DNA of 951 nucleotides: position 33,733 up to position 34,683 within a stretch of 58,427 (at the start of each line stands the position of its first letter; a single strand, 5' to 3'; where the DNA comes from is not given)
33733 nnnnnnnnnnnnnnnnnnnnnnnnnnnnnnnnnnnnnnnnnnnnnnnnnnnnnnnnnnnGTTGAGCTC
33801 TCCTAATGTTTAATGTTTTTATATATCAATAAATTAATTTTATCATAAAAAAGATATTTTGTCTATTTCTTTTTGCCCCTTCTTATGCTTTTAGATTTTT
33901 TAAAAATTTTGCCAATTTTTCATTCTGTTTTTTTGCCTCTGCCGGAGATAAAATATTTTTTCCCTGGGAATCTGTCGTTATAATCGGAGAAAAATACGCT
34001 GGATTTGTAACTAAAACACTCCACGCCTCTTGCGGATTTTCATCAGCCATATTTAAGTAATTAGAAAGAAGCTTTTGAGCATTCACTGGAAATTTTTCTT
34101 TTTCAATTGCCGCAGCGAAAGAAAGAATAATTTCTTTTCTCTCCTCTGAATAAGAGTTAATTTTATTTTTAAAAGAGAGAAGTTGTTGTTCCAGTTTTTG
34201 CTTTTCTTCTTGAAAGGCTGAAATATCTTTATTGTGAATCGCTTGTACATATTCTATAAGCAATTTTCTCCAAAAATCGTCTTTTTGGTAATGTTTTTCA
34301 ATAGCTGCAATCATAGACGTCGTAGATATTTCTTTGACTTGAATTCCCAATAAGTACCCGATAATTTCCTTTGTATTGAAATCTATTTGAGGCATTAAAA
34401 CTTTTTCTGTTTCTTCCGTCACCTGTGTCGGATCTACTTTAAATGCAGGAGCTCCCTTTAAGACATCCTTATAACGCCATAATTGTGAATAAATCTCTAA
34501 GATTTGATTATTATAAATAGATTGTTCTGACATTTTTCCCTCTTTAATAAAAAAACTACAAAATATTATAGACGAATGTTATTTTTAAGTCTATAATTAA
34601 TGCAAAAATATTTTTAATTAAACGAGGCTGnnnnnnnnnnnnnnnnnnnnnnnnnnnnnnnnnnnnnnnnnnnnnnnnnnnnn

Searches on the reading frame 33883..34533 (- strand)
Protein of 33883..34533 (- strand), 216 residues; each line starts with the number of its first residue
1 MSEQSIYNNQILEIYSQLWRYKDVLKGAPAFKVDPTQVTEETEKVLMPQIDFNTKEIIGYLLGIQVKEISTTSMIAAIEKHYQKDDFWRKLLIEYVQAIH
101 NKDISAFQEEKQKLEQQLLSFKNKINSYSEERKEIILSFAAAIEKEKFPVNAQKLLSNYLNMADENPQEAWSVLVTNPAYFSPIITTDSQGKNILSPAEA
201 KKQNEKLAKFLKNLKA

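Call 84: search_protein_families(library=pfam, proteins=[window:33883-34533:-], max_evalue=0.01)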
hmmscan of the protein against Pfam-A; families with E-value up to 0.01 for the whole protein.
window:33883-34533:- (216 aa): 0 families

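Call 88: search_protein_families(library=ncbifam, proteins=[window:33883-34533:-], max_evalue=0.1)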
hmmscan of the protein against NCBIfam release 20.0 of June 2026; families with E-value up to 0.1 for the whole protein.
window:33883-34533:- (216 aa): 2 families
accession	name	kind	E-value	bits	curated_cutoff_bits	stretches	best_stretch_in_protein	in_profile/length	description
NF045777.1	TumE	equivalog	0.044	13.8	90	0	59-123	49-113/122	toxin TumE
NF052680.1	KinAssocLprKapB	equivalog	0.047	13.8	140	1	66-151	26-110/126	kinase-associated lipoprotein KapB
